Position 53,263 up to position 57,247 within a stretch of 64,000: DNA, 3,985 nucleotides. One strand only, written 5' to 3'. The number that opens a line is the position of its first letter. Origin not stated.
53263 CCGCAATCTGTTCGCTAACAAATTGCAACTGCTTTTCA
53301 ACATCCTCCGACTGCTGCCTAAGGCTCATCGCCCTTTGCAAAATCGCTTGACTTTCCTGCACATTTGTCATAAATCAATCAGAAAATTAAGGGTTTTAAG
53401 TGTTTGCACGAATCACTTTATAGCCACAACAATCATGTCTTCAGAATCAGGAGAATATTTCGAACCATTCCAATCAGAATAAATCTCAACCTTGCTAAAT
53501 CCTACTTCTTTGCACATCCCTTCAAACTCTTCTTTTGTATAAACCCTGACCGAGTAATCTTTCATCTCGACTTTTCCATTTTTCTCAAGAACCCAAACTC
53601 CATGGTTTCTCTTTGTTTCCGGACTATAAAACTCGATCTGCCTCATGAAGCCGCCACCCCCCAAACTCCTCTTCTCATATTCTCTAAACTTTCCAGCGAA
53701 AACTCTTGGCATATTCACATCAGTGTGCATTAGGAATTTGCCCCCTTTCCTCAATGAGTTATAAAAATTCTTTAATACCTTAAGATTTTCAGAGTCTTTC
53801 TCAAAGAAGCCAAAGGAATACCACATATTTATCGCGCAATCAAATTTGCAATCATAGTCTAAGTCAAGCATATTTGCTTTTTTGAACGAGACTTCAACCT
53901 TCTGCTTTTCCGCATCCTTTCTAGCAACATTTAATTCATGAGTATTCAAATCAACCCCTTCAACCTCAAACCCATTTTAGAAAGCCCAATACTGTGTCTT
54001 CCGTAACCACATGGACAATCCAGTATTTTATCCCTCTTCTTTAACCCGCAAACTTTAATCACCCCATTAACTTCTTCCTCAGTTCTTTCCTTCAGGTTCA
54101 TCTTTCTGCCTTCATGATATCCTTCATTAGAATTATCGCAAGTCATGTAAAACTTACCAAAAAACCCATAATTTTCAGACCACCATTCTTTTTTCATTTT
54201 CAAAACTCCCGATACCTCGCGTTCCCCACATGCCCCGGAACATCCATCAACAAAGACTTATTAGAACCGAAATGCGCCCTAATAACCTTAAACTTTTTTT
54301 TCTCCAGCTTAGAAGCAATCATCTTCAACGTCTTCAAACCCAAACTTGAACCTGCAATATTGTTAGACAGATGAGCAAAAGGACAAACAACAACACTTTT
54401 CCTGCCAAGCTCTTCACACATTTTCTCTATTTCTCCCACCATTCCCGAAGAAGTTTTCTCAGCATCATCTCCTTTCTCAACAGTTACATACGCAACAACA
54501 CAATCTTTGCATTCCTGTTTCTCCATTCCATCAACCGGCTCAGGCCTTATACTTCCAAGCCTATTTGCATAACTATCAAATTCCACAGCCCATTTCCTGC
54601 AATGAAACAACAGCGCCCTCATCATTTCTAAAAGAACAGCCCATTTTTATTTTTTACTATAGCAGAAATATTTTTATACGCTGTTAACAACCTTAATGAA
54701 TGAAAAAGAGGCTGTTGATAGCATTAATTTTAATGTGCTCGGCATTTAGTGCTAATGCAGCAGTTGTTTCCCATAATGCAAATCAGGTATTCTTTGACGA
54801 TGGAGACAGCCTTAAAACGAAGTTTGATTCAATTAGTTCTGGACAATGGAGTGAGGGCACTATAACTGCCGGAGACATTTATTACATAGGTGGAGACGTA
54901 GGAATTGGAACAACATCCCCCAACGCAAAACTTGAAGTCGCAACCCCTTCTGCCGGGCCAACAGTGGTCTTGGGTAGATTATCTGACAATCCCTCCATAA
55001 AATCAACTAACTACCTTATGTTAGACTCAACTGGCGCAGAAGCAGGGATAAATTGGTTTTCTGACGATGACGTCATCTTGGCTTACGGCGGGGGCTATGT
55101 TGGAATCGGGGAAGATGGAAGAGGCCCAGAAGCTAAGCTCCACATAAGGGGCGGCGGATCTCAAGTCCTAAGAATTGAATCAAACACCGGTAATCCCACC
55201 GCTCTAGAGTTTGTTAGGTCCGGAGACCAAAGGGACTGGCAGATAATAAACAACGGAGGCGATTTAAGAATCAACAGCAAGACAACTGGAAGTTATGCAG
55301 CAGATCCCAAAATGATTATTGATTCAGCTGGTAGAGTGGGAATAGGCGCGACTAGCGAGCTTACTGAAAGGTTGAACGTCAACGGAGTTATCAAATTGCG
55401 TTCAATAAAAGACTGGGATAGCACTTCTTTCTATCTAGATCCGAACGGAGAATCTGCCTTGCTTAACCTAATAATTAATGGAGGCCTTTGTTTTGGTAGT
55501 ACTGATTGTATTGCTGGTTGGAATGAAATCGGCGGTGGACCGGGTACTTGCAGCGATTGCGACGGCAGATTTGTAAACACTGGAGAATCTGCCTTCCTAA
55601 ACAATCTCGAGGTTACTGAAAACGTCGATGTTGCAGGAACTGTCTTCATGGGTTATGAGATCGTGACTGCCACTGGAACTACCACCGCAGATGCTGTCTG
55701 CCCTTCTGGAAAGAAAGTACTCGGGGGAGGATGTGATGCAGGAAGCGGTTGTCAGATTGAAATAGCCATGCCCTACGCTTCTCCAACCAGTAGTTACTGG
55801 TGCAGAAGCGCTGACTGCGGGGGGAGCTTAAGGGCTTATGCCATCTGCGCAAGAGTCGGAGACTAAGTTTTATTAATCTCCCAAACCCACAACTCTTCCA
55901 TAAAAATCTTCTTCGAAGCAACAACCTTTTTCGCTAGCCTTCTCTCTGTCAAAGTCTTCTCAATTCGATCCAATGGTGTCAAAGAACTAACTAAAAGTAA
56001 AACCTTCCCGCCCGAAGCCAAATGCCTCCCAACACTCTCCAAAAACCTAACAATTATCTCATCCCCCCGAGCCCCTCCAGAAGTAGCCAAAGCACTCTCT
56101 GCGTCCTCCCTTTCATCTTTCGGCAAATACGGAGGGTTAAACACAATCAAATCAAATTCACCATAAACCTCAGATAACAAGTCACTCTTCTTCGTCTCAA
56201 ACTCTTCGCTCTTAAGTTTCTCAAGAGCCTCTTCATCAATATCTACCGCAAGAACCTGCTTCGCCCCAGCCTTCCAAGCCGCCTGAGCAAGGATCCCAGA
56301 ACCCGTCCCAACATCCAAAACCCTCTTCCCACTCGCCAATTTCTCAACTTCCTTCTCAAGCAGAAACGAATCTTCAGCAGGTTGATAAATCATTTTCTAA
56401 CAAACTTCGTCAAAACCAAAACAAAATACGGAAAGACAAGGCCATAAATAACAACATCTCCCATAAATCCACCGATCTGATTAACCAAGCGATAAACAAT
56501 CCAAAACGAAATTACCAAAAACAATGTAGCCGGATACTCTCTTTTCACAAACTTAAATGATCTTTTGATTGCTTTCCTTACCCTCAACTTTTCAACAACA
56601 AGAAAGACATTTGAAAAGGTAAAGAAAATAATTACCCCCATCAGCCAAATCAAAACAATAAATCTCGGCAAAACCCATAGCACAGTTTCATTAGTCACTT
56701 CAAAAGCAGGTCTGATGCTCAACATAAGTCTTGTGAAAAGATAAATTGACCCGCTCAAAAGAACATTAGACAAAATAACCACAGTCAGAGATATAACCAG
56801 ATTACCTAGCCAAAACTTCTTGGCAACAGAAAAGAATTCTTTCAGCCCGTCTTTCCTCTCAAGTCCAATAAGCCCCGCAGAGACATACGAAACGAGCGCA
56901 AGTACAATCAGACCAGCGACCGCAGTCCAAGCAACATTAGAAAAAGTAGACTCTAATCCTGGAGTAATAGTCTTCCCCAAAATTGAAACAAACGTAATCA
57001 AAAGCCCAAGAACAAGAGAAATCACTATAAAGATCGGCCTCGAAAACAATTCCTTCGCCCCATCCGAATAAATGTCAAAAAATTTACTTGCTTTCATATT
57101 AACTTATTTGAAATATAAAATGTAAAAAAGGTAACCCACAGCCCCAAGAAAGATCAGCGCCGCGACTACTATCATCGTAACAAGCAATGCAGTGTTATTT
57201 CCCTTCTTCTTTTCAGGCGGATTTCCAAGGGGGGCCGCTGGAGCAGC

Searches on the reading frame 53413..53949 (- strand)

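Call 10: search_protein_families(library=pfam, proteins=[window:53413-53949:-], max_evalue=0.001)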
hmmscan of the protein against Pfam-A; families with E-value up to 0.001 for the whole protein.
window:53413-53949:- (178 aa): 2 families
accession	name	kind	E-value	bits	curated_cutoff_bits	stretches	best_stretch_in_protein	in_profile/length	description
PF13847.12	Methyltransf_31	-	3.4e-06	27.2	27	1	1-81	36-116/145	Methyltransferase domain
PF13649.12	Methyltransf_25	-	2.9e-05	25.1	27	1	5-70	33-97/97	Methyltransferase domain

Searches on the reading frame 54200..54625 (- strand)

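Call 10: search_protein_families(library=pfam, proteins=[window:54200-54625:-], max_evalue=0.001)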
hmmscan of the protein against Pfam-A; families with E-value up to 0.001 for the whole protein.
window:54200-54625:- (141 aa): 1 family
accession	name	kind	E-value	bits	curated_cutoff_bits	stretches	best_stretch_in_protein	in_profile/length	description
PF08915.16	tRNA-Thr_ED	-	1.8e-23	83.5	30.2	1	2-132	1-128/137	Archaea-specific editing domain of threonyl-tRNA synthetase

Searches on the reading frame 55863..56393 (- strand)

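Call 10: search_protein_families(library=pfam, proteins=[window:55863-56393:-], max_evalue=0.001)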
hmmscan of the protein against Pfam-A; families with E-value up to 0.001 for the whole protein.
window:55863-56393:- (176 aa): 10 families
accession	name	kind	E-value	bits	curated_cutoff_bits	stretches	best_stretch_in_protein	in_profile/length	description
PF05175.20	MTS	-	1.3e-12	48.1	23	1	15-147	26-153/170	Methyltransferase small domain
PF06325.19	PrmA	-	6.3e-12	46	22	1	19-60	159-200/296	Ribosomal protein L11 methyltransferase (PrmA)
PF13489.12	Methyltransf_23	-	1.6e-08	34.9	27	1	14-86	15-88/164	Methyltransferase domain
PF13649.12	Methyltransf_25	-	7.1e-08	33.5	27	1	25-97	1-84/97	Methyltransferase domain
PF13847.12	Methyltransf_31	-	3.2e-06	27.3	27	1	21-86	3-81/145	Methyltransferase domain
PF03602.21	Cons_hypoth95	-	5.1e-06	26.7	24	1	20-106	40-140/182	Conserved hypothetical protein 95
PF08241.18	Methyltransf_11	-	7e-06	27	21.2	1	26-68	1-42/95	Methyltransferase domain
PF08242.18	Methyltransf_12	-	0.00015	22.8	30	0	26-84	1-70/98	Methyltransferase domain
PF07669.17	Eco57I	-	0.00015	22.3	25.3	1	61-137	61-136/171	Eco57I restriction-modification methylase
PF01728.25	FtsJ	-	0.00015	22.1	24.1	1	18-71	17-74/181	FtsJ-like methyltransferase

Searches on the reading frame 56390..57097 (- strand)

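Call 10: search_protein_families(library=pfam, proteins=[window:56390-57097:-], max_evalue=0.001)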
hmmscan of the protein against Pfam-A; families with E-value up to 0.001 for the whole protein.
window:56390-57097:- (235 aa): 1 family
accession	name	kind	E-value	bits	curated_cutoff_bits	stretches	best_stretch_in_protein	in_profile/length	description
PF25231.1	DUF7847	-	0.00031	20.5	28.7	1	14-202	11-193/252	Domain of unknown function (DUF7847)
